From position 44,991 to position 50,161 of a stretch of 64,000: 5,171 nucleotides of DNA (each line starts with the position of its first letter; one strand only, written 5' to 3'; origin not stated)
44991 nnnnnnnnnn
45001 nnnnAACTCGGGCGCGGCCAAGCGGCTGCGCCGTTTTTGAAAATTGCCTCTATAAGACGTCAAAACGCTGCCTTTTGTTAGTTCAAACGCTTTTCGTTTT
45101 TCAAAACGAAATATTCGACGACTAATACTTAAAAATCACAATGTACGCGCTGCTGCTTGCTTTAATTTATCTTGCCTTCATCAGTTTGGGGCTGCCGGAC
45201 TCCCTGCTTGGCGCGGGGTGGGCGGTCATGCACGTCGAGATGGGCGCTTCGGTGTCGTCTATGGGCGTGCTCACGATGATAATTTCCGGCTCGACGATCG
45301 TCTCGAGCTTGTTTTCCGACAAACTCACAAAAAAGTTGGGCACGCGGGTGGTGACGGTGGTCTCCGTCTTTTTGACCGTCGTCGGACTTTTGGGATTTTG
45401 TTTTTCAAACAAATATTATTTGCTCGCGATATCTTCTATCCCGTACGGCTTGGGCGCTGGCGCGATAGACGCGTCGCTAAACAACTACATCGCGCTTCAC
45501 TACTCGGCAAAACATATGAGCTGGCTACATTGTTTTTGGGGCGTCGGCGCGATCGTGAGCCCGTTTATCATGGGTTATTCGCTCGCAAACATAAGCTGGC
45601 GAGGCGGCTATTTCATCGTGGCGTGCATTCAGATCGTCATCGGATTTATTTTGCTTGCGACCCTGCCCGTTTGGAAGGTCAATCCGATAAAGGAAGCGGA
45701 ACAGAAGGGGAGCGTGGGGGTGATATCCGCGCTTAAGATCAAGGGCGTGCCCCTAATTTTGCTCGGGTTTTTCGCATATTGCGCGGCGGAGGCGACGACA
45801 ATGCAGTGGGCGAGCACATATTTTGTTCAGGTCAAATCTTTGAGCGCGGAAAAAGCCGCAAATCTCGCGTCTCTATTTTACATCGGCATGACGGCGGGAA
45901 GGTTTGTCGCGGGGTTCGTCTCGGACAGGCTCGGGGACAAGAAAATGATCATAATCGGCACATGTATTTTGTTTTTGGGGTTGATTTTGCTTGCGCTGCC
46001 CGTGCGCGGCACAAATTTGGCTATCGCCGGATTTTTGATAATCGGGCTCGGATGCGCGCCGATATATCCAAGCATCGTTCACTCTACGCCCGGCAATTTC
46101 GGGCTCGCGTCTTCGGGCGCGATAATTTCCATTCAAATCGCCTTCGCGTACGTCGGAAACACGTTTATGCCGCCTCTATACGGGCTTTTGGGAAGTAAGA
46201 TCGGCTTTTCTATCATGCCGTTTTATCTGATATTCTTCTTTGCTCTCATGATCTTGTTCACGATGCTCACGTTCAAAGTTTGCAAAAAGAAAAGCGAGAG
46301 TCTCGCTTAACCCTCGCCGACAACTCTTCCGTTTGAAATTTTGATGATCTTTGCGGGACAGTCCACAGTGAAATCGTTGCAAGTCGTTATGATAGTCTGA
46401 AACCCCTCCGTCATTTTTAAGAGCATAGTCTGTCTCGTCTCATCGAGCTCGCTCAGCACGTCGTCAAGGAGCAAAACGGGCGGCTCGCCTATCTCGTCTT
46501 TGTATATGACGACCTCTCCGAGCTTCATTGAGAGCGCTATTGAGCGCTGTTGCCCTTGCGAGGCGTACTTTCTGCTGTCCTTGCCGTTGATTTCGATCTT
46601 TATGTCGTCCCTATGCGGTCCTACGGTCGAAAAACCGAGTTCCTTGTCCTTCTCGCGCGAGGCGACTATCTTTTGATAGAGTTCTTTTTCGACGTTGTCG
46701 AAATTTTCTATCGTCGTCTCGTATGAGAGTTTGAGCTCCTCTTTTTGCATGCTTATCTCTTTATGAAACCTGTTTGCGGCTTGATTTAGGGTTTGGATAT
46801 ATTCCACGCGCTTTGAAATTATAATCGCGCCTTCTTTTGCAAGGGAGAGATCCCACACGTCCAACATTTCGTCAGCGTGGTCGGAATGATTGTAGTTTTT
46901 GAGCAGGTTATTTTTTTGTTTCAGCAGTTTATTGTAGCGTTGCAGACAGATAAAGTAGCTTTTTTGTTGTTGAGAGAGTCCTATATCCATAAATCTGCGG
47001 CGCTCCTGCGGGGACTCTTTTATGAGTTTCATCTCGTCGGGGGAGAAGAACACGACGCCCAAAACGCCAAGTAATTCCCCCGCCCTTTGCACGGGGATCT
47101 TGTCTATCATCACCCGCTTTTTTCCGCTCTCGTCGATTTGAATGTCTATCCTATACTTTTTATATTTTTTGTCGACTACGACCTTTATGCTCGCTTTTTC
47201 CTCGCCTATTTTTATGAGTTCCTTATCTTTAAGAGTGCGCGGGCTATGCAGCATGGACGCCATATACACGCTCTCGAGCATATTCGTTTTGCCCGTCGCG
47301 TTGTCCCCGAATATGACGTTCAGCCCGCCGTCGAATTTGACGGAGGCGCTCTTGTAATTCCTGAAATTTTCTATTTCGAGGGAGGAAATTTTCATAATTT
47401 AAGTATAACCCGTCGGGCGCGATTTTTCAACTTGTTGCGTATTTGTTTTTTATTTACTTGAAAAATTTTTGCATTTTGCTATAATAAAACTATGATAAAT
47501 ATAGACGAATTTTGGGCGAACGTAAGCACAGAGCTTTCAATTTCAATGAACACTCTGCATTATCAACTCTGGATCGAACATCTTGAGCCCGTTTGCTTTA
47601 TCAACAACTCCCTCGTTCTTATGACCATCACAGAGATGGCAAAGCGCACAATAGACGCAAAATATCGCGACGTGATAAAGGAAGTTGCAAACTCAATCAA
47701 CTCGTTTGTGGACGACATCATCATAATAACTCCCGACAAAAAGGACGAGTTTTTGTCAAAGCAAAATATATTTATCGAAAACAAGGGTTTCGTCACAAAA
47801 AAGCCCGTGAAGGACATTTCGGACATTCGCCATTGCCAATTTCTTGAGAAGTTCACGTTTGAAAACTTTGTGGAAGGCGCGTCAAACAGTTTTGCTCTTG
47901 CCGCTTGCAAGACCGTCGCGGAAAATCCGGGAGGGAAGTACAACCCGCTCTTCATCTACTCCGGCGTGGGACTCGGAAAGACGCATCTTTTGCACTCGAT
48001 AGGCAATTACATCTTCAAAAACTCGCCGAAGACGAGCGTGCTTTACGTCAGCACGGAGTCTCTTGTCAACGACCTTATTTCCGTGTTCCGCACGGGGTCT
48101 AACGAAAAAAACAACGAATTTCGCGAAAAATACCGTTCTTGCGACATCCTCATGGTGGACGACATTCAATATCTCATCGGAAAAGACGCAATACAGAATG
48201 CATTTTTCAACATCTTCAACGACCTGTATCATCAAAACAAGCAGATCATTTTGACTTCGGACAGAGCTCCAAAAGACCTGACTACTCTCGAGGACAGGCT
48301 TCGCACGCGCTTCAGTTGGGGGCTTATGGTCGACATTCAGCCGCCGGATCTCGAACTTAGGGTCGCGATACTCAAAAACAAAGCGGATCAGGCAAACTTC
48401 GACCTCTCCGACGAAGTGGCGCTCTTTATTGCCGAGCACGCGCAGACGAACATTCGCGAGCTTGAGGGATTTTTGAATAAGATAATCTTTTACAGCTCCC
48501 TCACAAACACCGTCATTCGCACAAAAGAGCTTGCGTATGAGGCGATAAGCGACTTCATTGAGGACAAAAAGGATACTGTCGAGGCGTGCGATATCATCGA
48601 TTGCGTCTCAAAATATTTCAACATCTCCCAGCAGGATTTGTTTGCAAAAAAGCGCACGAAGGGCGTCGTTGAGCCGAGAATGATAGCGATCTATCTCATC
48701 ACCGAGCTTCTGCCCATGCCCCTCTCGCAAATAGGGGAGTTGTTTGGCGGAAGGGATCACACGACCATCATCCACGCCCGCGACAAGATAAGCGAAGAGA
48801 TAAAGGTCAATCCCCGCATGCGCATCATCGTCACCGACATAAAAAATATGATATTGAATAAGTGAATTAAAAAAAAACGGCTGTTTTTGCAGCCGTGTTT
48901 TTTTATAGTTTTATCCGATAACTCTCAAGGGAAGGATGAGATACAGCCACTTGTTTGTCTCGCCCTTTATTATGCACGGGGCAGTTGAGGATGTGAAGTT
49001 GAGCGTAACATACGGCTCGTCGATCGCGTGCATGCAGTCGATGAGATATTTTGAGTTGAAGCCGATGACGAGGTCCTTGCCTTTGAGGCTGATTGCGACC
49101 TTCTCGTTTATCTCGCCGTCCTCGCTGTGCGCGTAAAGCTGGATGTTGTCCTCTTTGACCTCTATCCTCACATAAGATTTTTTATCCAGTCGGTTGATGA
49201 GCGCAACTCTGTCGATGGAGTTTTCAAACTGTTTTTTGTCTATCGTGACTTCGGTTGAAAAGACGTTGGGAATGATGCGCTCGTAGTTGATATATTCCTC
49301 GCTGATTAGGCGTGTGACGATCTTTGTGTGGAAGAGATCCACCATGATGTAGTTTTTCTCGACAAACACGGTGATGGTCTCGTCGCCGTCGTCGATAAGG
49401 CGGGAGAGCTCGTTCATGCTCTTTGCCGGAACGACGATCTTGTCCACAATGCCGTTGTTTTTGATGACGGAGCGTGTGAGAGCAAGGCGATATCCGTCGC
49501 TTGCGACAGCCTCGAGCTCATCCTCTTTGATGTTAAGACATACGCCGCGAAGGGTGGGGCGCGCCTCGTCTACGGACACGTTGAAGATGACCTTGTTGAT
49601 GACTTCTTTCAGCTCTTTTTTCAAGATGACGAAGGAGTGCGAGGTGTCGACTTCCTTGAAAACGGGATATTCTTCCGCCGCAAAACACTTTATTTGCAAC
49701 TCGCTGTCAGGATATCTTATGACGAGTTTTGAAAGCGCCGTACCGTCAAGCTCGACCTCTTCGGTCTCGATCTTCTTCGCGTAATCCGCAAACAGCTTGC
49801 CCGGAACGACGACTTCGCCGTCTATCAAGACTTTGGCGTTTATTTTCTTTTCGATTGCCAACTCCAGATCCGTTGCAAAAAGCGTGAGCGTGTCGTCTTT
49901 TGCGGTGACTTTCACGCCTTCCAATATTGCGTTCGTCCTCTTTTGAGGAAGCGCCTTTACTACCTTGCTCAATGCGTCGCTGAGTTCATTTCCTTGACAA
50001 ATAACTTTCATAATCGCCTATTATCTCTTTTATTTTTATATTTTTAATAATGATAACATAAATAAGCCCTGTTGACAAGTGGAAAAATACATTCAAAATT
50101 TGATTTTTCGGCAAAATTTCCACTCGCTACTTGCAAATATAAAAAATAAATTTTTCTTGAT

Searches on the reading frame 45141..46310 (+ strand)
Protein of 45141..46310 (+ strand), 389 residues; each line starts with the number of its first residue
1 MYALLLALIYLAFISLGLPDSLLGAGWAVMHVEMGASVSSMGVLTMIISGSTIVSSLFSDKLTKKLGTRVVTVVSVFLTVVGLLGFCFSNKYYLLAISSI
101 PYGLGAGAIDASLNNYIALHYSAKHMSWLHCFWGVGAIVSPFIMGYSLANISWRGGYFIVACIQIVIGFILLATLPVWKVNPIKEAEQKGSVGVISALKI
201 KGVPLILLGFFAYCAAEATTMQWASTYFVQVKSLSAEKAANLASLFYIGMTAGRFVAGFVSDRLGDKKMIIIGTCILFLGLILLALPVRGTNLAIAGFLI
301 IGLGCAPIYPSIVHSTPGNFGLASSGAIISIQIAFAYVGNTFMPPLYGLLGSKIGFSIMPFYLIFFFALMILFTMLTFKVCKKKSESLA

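Call 9: search_protein_families(library=pfam, proteins=[window:45141-46310:+], max_evalue=0.01)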
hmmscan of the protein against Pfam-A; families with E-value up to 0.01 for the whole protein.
window:45141-46310:+ (389 aa): 4 families
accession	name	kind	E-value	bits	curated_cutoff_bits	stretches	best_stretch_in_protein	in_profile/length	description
PF07690.21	MFS_1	-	2.1e-34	119.4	33.4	2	10-235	2-235/347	Major Facilitator Superfamily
PF00083.30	Sugar_tr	-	2.5e-09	37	22.3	2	214-309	18-120/452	Sugar (and other) transporter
PF13347.12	MFS_2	-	0.0003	19.9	27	1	132-307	145-330/427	MFS/sugar transport protein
PF02605.20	PsaL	-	0.0022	18.1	25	1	168-263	52-147/150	Photosystem I reaction centre subunit XI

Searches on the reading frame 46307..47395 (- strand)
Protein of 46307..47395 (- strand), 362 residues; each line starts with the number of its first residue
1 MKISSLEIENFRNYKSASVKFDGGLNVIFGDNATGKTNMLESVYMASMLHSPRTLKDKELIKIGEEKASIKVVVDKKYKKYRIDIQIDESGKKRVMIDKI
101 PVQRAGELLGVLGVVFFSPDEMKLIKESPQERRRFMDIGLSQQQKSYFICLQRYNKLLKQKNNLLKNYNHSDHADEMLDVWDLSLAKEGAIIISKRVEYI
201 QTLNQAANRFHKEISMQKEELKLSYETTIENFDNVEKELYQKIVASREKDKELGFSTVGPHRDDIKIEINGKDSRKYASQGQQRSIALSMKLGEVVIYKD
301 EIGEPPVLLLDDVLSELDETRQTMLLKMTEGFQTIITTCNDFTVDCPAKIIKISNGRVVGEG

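Call 12: search_protein_families(library=pfam, proteins=[window:46307-47395:-], max_evalue=0.001)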
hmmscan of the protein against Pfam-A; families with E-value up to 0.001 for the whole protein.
window:46307-47395:- (362 aa): 5 families
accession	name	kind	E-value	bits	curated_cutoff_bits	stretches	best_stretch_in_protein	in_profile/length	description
PF02463.25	SMC_N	-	5.8e-18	65.6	40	1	3-354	2-212/220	RecF/RecN/SMC N terminal domain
PF13175.12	AAA_15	-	2.7e-13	50.7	32.1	1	1-243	1-260/374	AAA ATPase domain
PF13476.12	AAA_23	-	3.9e-13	50.9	27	1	5-231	1-188/201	AAA domain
PF13304.12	AAA_21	-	0.00037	21.1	27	0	25-85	1-78/304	AAA domain, putative AbiEii toxin, Type IV TA system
PF13514.12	AAA_27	-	0.00046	20.3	22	0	1-43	1-46/206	AAA domain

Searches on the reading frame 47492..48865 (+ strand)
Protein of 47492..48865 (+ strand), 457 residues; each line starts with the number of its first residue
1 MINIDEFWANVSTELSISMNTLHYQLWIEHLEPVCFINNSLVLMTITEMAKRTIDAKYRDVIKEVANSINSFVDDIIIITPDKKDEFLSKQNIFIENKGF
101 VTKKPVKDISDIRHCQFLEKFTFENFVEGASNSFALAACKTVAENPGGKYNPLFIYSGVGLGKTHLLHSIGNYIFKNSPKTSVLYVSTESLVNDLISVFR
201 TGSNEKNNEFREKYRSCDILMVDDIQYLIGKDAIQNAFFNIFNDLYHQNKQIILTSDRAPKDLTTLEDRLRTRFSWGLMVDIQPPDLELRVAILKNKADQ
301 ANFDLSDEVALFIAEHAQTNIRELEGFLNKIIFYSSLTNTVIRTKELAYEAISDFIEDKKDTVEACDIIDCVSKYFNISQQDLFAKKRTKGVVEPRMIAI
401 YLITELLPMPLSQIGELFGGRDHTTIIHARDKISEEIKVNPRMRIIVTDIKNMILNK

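Call 12: search_protein_families(library=pfam, proteins=[window:47492-48865:+], max_evalue=0.001)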
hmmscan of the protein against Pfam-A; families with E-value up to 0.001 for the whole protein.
window:47492-48865:+ (457 aa): 6 families
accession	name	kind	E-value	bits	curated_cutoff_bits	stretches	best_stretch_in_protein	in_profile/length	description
PF00308.24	Bac_DnaA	-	2.6e-65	220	23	1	119-281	3-162/162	Bacterial DnaA ATPAse domain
PF08299.17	Bac_DnaA_C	-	1.6e-25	89.4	31.5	1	367-433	3-69/69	Bacterial dnaA protein helix-turn-helix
PF01695.23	IstB_IS21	-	1e-08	35.4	24.1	1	154-258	96-194/238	IstB-like ATP binding protein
PF11638.13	DnaA_N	-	3e-06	27.3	24.6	1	6-67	2-64/65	DnaA N-terminal domain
PF22688.2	Hda_lid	-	0.00016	22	27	1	290-330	4-44/65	Hda, lid domain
PF00004.35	AAA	-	0.00023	22.1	21.2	1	156-273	4-122/131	ATPase family associated with various cellular activities (AAA)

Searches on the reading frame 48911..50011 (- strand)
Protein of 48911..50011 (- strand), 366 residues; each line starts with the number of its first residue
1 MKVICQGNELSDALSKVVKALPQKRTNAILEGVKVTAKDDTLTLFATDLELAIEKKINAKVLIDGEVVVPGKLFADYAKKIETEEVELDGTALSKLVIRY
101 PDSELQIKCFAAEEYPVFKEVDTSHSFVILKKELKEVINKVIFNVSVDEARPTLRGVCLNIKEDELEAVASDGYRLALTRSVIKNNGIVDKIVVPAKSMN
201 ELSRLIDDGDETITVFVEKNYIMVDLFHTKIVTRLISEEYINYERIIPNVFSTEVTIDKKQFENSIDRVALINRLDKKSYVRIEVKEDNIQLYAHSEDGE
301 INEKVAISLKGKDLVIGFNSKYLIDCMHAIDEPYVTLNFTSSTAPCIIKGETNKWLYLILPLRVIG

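Call 12: search_protein_families(library=pfam, proteins=[window:48911-50011:-], max_evalue=0.001)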
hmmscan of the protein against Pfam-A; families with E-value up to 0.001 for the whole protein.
window:48911-50011:- (366 aa): 3 families
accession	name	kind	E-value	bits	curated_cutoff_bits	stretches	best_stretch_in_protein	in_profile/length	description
PF00712.24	DNA_pol3_beta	-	5.8e-33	114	24.4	2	1-117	1-118/120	DNA polymerase III beta subunit, N-terminal domain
PF02767.21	DNA_pol3_beta_2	-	9.5e-30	103.7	27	2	131-240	4-114/116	DNA polymerase III beta subunit, central domain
PF02768.20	DNA_pol3_beta_3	-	1.2e-27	96.6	27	1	245-362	2-120/121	DNA polymerase III beta subunit, C-terminal domain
